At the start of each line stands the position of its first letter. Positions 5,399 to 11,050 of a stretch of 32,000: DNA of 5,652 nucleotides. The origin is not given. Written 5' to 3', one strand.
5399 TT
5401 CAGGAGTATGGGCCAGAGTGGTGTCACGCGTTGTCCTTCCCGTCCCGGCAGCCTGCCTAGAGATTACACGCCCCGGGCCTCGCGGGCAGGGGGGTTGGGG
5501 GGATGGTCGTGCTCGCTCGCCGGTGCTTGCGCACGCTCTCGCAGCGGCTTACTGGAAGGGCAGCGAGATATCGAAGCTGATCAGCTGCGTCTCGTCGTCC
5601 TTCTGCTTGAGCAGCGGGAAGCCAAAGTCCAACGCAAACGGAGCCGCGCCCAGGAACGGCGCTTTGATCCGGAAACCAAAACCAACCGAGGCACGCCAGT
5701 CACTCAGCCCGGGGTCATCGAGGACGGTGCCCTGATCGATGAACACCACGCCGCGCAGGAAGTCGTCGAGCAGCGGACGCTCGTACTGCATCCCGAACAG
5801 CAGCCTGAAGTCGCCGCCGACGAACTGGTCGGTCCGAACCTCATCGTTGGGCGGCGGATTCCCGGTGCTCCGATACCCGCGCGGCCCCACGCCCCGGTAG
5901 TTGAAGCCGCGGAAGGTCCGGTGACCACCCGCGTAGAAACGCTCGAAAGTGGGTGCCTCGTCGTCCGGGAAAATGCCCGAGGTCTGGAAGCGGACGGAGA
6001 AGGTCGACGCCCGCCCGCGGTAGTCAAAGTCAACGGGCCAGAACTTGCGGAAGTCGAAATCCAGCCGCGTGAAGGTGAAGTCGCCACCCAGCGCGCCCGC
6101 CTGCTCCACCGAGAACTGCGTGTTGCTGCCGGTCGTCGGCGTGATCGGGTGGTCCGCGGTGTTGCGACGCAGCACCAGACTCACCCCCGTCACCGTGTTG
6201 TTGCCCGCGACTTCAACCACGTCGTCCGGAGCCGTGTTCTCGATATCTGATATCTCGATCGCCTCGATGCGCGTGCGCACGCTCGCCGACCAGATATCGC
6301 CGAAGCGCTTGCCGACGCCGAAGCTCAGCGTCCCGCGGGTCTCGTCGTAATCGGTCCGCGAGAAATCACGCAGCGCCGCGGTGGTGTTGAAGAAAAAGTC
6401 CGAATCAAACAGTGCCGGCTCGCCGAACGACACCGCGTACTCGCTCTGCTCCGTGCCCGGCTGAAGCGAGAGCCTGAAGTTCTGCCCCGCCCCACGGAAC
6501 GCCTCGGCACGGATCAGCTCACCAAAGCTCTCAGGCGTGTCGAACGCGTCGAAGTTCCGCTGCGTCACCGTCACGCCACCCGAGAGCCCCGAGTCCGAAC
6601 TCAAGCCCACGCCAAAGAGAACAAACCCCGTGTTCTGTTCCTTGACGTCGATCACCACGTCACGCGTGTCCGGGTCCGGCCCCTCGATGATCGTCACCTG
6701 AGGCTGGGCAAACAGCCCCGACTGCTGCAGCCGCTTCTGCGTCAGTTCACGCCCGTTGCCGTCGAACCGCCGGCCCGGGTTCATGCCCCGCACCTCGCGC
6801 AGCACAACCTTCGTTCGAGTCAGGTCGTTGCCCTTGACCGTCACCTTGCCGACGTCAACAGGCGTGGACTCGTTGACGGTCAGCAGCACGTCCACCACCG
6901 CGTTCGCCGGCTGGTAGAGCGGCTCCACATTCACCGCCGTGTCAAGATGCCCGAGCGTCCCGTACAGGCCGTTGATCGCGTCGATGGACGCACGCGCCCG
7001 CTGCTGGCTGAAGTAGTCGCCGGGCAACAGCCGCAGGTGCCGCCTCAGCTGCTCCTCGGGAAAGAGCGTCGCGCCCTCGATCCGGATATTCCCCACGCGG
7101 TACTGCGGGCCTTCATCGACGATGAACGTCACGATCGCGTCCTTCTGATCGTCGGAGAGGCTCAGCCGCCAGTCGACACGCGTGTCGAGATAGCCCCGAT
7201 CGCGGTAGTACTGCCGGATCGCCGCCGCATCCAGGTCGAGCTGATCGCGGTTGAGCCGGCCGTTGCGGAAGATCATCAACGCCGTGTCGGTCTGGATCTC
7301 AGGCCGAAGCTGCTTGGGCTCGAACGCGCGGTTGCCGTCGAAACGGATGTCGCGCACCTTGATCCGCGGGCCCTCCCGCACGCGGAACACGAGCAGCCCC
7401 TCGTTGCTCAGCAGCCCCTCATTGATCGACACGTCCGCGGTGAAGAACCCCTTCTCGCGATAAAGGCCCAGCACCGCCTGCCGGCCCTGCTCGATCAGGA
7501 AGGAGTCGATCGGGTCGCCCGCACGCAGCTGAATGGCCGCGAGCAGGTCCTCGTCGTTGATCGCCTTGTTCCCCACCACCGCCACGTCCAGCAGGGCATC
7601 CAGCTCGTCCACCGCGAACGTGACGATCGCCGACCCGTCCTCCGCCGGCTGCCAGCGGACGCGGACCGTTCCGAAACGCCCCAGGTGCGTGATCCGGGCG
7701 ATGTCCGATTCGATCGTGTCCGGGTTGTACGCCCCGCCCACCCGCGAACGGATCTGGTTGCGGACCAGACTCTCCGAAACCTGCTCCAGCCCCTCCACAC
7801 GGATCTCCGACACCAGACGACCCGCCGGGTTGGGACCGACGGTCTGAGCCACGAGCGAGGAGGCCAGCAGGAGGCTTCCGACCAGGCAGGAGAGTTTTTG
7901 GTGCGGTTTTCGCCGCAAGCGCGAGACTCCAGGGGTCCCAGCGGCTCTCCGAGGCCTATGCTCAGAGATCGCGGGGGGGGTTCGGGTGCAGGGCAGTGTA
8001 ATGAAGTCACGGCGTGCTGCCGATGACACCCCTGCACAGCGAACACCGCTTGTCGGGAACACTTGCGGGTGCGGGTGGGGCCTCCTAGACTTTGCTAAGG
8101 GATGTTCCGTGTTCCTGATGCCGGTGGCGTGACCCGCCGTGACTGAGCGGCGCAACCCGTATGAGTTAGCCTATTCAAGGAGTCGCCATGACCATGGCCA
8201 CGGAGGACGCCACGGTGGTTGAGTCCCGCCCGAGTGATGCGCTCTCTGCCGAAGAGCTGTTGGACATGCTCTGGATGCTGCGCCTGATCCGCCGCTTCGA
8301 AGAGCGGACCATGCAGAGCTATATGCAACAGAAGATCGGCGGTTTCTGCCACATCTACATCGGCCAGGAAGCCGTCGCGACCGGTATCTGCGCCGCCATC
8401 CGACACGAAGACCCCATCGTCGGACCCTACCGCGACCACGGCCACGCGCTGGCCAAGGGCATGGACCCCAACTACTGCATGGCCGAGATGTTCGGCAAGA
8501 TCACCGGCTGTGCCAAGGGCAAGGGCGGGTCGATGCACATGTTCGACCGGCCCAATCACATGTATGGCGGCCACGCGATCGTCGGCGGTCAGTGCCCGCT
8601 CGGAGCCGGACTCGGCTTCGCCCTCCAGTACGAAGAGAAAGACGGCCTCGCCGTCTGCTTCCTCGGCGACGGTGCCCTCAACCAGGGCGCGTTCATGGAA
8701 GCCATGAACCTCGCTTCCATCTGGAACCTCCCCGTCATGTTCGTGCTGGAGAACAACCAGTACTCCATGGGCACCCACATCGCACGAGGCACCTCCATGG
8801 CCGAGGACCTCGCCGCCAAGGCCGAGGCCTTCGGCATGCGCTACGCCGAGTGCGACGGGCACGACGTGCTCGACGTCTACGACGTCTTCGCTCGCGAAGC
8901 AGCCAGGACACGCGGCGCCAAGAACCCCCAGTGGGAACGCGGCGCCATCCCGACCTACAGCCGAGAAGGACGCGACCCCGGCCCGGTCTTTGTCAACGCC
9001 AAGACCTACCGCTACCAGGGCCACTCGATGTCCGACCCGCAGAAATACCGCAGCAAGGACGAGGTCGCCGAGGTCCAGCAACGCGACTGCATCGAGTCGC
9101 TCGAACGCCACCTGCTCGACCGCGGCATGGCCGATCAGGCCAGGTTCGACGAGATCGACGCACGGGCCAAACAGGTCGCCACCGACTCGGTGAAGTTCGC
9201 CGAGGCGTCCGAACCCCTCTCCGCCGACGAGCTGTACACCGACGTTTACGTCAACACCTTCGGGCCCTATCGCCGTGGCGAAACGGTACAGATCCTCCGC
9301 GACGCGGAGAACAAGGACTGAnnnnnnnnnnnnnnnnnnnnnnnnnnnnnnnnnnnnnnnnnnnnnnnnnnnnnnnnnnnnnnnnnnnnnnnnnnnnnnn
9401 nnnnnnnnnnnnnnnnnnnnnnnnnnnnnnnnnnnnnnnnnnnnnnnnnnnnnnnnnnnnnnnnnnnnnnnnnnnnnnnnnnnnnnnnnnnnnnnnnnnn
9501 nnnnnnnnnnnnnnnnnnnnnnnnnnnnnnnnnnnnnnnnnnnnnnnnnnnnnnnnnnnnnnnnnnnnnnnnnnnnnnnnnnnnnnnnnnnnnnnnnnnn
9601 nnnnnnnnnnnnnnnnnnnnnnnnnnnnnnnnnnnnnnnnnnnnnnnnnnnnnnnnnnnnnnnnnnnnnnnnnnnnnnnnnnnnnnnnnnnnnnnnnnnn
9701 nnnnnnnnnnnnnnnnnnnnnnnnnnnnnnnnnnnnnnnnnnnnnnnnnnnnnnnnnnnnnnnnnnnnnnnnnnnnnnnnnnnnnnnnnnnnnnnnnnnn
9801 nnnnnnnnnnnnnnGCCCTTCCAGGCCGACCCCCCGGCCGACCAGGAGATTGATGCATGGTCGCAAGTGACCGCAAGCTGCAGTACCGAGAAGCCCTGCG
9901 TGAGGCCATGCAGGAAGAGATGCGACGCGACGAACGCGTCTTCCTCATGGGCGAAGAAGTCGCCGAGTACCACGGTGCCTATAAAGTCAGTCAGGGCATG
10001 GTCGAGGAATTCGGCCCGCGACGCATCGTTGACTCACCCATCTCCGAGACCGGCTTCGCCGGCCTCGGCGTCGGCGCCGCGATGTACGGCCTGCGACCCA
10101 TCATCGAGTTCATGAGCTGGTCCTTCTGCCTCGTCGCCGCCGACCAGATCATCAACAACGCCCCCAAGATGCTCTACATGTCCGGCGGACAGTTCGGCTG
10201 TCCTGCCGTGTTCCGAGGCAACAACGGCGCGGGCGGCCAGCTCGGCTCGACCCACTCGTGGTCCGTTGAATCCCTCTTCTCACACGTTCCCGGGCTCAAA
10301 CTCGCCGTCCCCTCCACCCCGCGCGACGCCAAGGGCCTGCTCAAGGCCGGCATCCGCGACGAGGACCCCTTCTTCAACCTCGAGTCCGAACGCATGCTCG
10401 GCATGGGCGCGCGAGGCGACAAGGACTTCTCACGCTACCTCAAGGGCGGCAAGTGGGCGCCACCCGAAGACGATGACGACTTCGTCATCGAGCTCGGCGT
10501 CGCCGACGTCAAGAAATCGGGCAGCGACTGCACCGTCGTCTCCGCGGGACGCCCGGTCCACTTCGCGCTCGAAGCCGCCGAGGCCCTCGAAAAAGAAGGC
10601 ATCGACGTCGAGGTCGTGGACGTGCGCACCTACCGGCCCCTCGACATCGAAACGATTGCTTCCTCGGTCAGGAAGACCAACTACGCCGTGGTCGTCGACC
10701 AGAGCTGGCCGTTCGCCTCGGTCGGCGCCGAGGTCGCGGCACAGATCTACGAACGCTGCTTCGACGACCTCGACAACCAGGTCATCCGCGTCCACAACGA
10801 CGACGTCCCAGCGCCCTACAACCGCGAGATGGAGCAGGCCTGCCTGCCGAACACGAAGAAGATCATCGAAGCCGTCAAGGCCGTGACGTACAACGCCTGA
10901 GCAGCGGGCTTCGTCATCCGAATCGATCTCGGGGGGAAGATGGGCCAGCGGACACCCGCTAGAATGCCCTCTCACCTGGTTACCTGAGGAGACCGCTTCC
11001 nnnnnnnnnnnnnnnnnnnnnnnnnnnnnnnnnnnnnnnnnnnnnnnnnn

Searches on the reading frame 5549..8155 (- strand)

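Call 67: search_protein_families(library=pfam, proteins=[window:5549-8155:-], max_evalue=0.0001)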
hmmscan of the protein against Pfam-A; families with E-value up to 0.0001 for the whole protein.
window:5549-8155:- (868 aa): 4 families
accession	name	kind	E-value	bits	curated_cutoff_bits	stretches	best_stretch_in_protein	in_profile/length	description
PF07244.20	POTRA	-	2.8e-60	201.4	21.3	5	266-349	2-79/79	Surface antigen variable number repeat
PF01103.29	Omp85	-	5.2e-44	151.5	24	1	553-866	2-324/325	Omp85 superfamily domain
PF08479.16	POTRA_2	-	3.1e-13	49.8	24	0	266-328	2-58/76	POTRA domain, ShlB-type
PF08478.15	POTRA_1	-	4.9e-10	40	23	0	190-229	5-44/69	POTRA domain, FtsQ-type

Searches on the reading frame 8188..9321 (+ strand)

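Call 67: search_protein_families(library=pfam, proteins=[window:8188-9321:+], max_evalue=0.0001)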
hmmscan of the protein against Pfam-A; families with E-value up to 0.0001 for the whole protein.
window:8188-9321:+ (377 aa): 2 families
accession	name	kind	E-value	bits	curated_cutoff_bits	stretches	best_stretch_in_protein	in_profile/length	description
PF00676.26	E1_dh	-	5e-76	256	22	2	31-241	3-211/300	Dehydrogenase E1 component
PF13292.11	DXP_synthase_N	-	4e-06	26.7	21.2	1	138-199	119-180/274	1-deoxy-D-xylulose-5-phosphate synthase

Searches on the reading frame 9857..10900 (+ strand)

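Call 67: search_protein_families(library=pfam, proteins=[window:9857-10900:+], max_evalue=0.0001)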
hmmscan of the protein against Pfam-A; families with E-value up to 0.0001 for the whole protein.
window:9857-10900:+ (347 aa): 3 families
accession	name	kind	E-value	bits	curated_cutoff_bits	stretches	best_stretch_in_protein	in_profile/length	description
PF02780.25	Transketolase_C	-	1.8e-36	125.2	25.9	1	214-336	1-124/124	Transketolase, C-terminal domain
PF02779.29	Transket_pyr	-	1.9e-36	125.8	27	1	7-181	2-172/174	Transketolase, pyrimidine binding domain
PF17147.9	PFOR_II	-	9.3e-05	23.2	27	0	224-300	2-81/102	Pyruvate:ferredoxin oxidoreductase core domain II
